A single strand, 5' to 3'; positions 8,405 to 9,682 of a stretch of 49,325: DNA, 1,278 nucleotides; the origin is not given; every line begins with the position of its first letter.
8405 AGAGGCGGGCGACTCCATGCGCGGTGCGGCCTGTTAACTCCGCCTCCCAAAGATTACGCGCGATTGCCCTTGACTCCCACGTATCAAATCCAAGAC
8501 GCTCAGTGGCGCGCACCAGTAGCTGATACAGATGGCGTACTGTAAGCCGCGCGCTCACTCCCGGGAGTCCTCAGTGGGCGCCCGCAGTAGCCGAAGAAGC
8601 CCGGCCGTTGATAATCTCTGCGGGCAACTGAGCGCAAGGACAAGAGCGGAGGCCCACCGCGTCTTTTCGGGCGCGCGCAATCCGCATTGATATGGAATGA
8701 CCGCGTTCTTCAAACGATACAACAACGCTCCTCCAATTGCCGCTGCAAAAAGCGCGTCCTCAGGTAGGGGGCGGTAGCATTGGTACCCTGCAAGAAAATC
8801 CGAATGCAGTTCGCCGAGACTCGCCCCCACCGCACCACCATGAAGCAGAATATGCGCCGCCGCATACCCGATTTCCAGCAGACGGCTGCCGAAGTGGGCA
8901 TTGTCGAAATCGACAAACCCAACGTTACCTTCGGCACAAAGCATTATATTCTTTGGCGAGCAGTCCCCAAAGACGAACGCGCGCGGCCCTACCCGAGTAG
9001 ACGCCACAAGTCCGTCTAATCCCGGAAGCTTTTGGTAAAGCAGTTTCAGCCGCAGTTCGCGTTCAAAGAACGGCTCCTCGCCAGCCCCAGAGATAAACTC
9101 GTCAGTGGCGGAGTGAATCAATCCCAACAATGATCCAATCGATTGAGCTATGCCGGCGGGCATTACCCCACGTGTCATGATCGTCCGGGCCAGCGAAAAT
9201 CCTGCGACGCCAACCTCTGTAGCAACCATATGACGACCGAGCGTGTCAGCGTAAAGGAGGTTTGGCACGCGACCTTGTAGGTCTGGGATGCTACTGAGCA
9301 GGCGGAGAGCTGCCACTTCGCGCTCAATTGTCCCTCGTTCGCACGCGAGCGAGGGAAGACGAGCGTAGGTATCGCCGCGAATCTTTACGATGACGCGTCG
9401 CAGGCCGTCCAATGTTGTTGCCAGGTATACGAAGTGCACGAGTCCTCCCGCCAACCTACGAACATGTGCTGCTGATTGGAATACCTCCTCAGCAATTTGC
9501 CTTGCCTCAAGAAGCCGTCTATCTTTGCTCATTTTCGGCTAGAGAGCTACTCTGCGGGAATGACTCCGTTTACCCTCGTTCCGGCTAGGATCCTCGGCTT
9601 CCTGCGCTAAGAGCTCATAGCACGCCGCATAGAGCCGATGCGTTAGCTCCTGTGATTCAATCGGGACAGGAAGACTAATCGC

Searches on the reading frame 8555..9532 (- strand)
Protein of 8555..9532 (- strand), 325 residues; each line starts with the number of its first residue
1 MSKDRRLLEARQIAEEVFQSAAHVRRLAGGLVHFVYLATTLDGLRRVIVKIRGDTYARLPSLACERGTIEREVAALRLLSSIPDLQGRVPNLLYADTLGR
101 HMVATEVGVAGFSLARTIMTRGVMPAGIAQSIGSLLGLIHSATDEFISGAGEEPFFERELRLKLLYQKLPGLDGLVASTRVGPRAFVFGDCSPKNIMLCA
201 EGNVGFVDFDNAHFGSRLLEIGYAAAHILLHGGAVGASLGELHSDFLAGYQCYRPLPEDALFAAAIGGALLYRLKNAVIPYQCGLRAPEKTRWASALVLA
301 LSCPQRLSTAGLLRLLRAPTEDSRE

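Call 45: search_protein_families(library=pfam, proteins=[window:8555-9532:-], max_evalue=0.001)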
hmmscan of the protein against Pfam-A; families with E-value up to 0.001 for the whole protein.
window:8555-9532:- (325 aa): 1 family
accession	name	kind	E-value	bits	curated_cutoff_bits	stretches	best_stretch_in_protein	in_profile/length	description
PF01636.29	APH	-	2.4e-11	44.3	23.2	1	24-254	2-237/239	Phosphotransferase enzyme family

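Call 77: search_protein_families(library=padloc, proteins=[window:8555-9532:-], max_evalue=0.001)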
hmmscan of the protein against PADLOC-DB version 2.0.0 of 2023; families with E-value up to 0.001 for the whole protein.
window:8555-9532:- (325 aa): 0 families
